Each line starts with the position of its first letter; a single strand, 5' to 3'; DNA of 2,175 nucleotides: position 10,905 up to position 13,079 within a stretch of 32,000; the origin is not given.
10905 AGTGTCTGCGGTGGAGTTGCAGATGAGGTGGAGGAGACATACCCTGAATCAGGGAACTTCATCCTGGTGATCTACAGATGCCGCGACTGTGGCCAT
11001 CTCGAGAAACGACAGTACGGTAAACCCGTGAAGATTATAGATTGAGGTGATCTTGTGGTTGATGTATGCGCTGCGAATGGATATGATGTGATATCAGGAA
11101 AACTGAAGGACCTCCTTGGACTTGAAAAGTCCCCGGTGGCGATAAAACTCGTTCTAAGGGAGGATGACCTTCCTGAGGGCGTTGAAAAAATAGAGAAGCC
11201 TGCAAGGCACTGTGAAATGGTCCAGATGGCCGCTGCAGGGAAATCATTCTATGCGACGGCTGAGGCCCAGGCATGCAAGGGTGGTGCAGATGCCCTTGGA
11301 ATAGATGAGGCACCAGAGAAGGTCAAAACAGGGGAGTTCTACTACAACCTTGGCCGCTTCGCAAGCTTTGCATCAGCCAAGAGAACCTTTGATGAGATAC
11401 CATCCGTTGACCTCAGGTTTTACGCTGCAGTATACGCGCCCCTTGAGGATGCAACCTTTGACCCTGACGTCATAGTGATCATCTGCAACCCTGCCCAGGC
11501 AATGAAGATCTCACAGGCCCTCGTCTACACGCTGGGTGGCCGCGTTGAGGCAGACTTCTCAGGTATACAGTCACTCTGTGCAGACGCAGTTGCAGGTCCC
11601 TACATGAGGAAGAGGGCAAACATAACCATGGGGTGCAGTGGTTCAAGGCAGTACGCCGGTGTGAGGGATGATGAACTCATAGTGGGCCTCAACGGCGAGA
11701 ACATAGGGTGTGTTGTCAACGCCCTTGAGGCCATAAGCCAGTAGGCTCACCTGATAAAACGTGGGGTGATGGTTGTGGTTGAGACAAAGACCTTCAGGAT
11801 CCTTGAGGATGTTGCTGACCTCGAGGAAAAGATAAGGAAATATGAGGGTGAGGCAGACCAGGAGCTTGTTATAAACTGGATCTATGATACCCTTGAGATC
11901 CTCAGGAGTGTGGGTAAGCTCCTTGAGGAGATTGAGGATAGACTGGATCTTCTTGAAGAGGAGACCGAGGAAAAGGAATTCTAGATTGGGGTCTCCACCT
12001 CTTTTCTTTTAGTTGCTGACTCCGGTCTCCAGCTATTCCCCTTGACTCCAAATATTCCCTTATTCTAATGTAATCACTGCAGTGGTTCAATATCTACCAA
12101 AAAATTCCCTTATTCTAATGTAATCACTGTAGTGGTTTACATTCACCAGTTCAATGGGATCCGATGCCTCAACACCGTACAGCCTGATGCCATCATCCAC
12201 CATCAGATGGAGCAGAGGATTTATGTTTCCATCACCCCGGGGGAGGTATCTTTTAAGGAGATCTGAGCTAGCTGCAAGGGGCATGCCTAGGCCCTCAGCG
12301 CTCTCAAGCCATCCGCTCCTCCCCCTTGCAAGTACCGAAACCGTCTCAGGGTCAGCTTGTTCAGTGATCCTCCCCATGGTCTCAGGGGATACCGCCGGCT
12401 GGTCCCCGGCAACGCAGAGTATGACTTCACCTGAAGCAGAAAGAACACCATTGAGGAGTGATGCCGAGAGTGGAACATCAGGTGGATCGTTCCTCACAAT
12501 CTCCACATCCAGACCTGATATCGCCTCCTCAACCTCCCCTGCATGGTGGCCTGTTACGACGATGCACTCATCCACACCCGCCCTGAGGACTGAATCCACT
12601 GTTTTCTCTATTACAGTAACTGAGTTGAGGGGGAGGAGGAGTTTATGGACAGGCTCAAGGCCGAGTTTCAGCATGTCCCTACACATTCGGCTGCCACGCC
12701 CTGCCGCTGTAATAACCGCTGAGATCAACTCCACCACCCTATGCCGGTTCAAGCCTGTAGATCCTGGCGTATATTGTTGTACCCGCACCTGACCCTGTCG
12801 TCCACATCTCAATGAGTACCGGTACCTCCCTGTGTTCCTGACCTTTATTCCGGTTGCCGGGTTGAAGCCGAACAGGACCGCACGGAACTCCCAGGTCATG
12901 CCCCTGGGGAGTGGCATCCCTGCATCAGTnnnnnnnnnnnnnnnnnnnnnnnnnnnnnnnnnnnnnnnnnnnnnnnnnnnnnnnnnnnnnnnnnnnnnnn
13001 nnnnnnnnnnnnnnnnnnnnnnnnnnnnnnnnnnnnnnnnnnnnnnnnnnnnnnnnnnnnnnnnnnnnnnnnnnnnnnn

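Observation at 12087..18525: Mur-ligase operon that also carries a nucleotidyltransferase: candidate complete peptide-activation module for pseudomurein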

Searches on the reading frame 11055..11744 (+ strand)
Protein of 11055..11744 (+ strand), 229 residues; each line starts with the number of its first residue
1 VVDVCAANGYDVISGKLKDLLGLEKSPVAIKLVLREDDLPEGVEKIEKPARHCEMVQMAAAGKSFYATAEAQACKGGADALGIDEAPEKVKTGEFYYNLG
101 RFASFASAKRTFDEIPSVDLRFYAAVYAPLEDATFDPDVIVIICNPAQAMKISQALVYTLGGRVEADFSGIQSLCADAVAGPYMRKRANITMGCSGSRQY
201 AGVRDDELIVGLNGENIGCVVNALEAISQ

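Call 26: search_protein_families(library=pfam, proteins=[window:11055-11744:+], max_evalue=0.01)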
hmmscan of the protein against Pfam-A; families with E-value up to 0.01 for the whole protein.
window:11055-11744:+ (229 aa): 1 family
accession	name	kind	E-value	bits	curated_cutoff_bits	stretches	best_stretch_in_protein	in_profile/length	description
PF02596.20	DUF169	-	4.2e-70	236.3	27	1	16-222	1-208/209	Uncharacterised ArCR, COG2043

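Call 37: find_encoding_contigs(protein=window:11055-11744:+, flank=10000, max_places=6)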
Protein window:11055-11744:+ (229 aa): 1 contig read that carries it; 1 place shown.
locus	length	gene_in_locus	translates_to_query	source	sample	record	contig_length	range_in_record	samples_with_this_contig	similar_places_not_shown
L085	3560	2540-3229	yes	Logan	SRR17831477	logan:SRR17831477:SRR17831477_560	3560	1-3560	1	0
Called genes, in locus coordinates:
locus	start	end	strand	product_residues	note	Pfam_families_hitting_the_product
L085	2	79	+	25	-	?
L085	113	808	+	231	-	PF13240:Zn_Ribbon_1 (weak), PF13248:Zn_ribbon_3, PF18933:PsbP_2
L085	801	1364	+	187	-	PF09373:PMBR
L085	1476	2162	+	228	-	-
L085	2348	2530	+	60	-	-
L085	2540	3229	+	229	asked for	PF02596:DUF169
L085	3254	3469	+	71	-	-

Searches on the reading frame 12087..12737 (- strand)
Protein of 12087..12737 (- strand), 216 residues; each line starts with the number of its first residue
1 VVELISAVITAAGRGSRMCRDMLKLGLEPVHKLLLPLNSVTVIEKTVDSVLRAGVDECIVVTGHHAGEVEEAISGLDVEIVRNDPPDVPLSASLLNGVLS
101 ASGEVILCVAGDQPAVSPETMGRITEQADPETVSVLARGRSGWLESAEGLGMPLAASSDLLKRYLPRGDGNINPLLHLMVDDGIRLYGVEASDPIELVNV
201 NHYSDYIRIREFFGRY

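Call 4: search_protein_families(library=pfam, proteins=[window:12087-12737:-], max_evalue=0.01)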
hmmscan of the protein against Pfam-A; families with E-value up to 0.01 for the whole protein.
window:12087-12737:- (216 aa): 3 families
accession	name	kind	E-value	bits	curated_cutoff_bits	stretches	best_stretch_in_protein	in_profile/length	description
PF12804.13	NTP_transf_3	-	5.1e-23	82.4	27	1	7-162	1-139/160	MobA-like NTP transferase domain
PF01128.25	IspD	-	6.3e-05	23.3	27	1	6-83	2-73/221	2-C-methyl-D-erythritol 4-phosphate cytidylyltransferase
PF02348.25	CTP_transf_3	-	0.0039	17.4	22.6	1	32-128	16-114/217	Cytidylyltransferase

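Call 19: find_homologous_proteins(query=window:12087-12737:-)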
Query window:12087-12737:- (216 aa): 83 proteins with E <= 0.001 among 1002 candidates.
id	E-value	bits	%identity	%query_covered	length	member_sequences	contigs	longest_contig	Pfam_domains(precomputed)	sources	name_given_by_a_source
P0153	9.4e-120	416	88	99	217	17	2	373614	PF12804.14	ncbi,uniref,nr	ncbi:NTP transferase domain-containing protein [Methanothermobacter sp.]|uniref:nucleotidyltransfera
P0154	1.2e-100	354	76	99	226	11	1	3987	PF12804.14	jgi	-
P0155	3.4e-98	346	73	100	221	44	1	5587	PF01128.26,PF12804.14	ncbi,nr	ncbi:MAG: NTP transferase domain-containing protein [Methanothermobacter sp.]|nr:NTP transferase dom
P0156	1.4e-81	291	64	97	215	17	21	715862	PF01128.26,PF12804.14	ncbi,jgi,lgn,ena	-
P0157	1.9e-81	291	64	98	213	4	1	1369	PF01128.26,PF12804.14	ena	-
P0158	1.6e-64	236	55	96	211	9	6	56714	PF01128.26,PF00535.33,PF12804.14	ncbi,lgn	-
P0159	1.5e-62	229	56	95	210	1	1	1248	PF01128.26,PF12804.14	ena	-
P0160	1.9e-62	229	53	98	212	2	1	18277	PF01128.26,PF12804.14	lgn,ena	-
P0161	2.7e-62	228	53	98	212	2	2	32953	PF01128.26,PF12804.14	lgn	-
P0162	1.7e-60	222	54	97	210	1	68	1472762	PF01128.26,PF12804.14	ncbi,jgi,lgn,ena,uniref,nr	ncbi:MAG TPA: NTP transferase domain-containing protein [Methanothermobacter sp.]|jgi:molybdenum cof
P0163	1.6e-57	213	54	95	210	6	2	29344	PF01128.26,PF12804.14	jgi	-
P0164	2.8e-57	212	52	96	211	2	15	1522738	PF01128.26,PF12804.14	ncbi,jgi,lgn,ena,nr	ncbi:MAG TPA: NTP transferase domain-containing protein [Methanothermobacter sp.]|nr:conserved hypot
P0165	5.0e-53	198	49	95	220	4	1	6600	PF00535.33,PF12804.14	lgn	-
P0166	1.0e-52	197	49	95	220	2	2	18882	PF12804.14,PF02348.26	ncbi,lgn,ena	-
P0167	1.2e-52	197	48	95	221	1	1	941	PF01128.26,PF00535.33,PF12804.14,PF02348.26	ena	-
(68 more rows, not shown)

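Call 22: find_related_loci(query=A2, collection=genome_contigs, flank=10000)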
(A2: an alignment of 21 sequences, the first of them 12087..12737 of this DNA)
Query A2 (216 aa) in genome_contigs; peptide patterns used: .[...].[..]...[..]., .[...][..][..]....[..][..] (x = any residue, [..] = any of these).
400 stretches matched a pattern; 138 encode a relative of the query (tblastn E <= 1e-3); the best 80 are kept; 80 distinct loci.
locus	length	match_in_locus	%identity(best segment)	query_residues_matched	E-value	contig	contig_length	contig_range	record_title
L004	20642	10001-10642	87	1-214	6e-122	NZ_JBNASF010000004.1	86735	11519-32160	MAG: Methanothermobacter sp. isolate Kamch4336-1-MF-09 bin8_IDBA_re-assembly_contigs.fa-4, whole genome shotgun sequence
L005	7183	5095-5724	47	5-206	6e-62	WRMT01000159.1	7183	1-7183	MAG: Methanobrevibacter sp. isolate Th196P3bin91 Ga0099364_10026193, whole genome shotgun sequence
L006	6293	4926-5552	49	5-206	2e-61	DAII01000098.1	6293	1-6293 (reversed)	MAG TPA_asm: Methanobrevibacter sp. UBA586 UBA586_contig_10190, whole genome shotgun sequence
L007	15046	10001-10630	48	5-206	4e-61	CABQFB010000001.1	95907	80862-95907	MAG TPA_asm: uncultured Methanobrevibacter sp. isolate MGYG-HGUT-00522 genome assembly, contig: GUT_GENOME014311_1, whol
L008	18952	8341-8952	55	5-209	6e-61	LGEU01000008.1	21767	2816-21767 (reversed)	MAG: Methanobacteriaceae archaeon 41_258 PW_scaffold_149, whole genome shotgun sequence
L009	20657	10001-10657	50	1-211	9e-61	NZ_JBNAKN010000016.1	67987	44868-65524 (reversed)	MAG: Methanobacterium sp. isolate MBAC-AD2 2412700016, whole genome shotgun sequence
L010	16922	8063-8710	50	4-211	7e-61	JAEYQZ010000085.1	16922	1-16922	MAG: Methanobacteriota archaeon isolate OH_CBB_41 k127_1404403, whole genome shotgun sequence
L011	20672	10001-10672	44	1-216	1e-59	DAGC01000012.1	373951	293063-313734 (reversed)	MAG TPA_asm: Methanobacterium sp. UBA375 UBA375_contig_121, whole genome shotgun sequence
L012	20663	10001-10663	44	1-213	1e-59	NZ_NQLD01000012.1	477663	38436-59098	Methanobrevibacter intestini strain WWM1085 Contig_1, whole genome shotgun sequence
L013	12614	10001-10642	49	4-209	1e-59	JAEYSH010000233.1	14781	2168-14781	MAG: Methanobacteriota archaeon isolate OH_CBB_89 k127_626624, whole genome shotgun sequence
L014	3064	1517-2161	46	5-211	9e-60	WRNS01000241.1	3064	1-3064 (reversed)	MAG: Methanobrevibacter sp. isolate Th196P4bin56 JGI24702J35022_10027432, whole genome shotgun sequence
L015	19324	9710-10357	49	4-211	2e-59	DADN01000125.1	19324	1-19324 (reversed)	MAG TPA_asm: Methanobacterium sp. UBA8 UBA8_contig_2435, whole genome shotgun sequence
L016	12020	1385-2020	46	5-208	3e-59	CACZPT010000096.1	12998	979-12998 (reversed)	uncultured Methanobrevibacter sp. isolate RUG12835 genome assembly, contig: RUG12835_asm_96, whole genome shotgun sequen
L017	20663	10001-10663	45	1-213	6e-59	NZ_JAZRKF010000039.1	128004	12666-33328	MAG: Methanobrevibacter sp. isolate T1900045450_YK20190141.MAGScoT_cleanbin_000011 SGB_7172_k141_2183899, whole genome s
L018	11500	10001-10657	43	5-215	3e-59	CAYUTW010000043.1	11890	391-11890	MAG TPA_asm: uncultured Methanobacterium sp. isolate binchicken_co269_42 genome assembly, contig: NODE_5350_length_11890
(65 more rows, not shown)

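Call 27: search_solved_structures(query=A2, max_evalue=0.01)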
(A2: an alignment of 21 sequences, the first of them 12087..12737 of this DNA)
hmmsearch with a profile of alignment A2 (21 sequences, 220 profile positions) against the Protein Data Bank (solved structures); distinct sequences matched with E-value up to 0.01: 22.
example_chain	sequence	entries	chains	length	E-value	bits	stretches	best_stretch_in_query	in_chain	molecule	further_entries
6plj_A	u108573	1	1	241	4.9e-93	314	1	1-218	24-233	nucleotidyl transferase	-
9dqf_A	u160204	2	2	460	3.9e-09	39.7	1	4-138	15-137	Bifunctional protein GlmU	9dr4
4aaw_A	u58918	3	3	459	1.4e-06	31.3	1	4-137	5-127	BIFUNCTIONAL PROTEIN GLMU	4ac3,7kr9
2we9_A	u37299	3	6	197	1.7e-06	31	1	28-126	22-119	MOBA-RELATED PROTEIN | MOCA-RELATED PROTEIN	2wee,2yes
1g95_A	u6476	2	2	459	3.2e-06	30.1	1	4-137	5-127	N-ACETYLGLUCOSAMINE-1-PHOSPHATE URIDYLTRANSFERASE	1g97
1hm0_A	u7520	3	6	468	3.5e-06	30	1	4-137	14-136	N-ACETYLGLUCOSAMINE 1-PHOSPHATE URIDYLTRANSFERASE | UDP-N-ACETYLGLUCOSAMINE-1-PHOSPHATE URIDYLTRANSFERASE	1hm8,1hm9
3d5n_A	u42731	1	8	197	7.3e-06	29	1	28-130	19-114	Q97W15_SULSO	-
2waw_A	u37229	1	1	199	1.4e-05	28.1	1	29-128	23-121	MOBA RELATE PROTEIN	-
4kt7_A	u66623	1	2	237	2.4e-05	27.3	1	2-131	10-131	2-C-methyl-D-erythritol 4-phosphate cytidylyltransferase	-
5ddt_A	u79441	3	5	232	8.9e-05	25.4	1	5-131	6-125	2-C-methyl-D-erythritol 4-phosphate cytidylyltransferase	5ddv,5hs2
2v0h_A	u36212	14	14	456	0.0001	25.2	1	2-130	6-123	BIFUNCTIONAL PROTEIN GLMU | GLUCOSAMINE-1-PHOSPHATE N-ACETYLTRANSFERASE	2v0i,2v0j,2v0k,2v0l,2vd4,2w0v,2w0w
3f1c_A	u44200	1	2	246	0.00024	24.1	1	4-119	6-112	Putative 2-C-methyl-D-erythritol 4-phosphate cytidylyltransferase 2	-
3fww_A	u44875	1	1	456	0.00041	23.3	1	2-126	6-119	Bifunctional protein glmU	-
4fce_A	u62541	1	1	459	0.00042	23.2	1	2-126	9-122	Bifunctional protein GlmU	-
2qkx_A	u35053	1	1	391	0.00046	23.1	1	5-136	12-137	Bifunctional protein glmU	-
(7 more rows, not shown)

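Call 36: find_encoding_contigs(protein=window:12087-12728:-, flank=10000, max_places=6)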
Protein window:12087-12728:- (213 aa): no gene with exactly this product is on record in the collection.

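Call 86: find_encoding_contigs(protein=window:12087-12737:-, flank=3000, max_places=5)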
Protein window:12087-12737:- (216 aa): no gene with exactly this product is on record in the collection.

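Call 87: find_encoding_contigs(protein=window:12087-12734:-, flank=3000, max_places=5)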
Protein window:12087-12734:- (215 aa): no gene with exactly this product is on record in the collection.

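Call 89: search_solved_structures(query=window:12087-12737:-, max_evalue=0.00001, show_alignments=1)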
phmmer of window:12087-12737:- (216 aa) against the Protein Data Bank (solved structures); distinct sequences matched with E-value up to 0.00001: 2.
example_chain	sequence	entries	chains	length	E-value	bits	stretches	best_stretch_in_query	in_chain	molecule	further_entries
6plj_A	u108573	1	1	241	6.5e-104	349.5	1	3-215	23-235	nucleotidyl transferase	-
2we9_A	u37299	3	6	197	6.6e-08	35.9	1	8-160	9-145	MOBA-RELATED PROTEIN | MOCA-RELATED PROTEIN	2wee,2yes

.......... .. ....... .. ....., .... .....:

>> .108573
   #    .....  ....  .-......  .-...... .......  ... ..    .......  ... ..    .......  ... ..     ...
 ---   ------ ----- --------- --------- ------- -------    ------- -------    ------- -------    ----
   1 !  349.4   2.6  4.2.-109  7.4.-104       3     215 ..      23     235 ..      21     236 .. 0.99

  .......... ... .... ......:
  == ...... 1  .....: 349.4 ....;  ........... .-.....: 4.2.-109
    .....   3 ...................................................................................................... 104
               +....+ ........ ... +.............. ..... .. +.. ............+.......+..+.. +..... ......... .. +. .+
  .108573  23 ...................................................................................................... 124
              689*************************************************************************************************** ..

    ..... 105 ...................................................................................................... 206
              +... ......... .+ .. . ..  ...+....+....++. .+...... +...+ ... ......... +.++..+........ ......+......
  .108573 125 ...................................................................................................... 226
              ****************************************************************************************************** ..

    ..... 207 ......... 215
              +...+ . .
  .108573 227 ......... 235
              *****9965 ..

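Call 94: search_protein_families(library=ncbifam, proteins=[window:12087-12728:-], max_evalue=1e-30)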
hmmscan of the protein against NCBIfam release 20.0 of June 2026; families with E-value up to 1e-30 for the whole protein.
window:12087-12728:- (213 aa): 1 family
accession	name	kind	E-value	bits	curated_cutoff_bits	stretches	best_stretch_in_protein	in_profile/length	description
NF053639.1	Mfer334_fam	equivalog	1.4e-79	266.8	260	1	3-203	1-209/209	pseudomurein biosynthesis protein PmurB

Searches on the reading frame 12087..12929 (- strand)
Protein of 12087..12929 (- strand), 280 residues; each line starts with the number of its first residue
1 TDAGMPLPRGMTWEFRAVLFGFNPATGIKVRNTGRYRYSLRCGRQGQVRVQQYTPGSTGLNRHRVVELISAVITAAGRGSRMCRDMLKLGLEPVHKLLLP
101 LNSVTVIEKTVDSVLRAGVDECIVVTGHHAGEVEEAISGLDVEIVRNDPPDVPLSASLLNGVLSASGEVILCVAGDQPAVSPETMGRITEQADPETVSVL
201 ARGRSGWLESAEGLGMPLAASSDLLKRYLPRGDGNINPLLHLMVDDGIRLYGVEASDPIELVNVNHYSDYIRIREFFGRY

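Call 85: find_encoding_contigs(protein=window:12087-12929:-, flank=3000, max_places=5)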
Protein window:12087-12929:- (280 aa): no gene with exactly this product is on record in the collection.
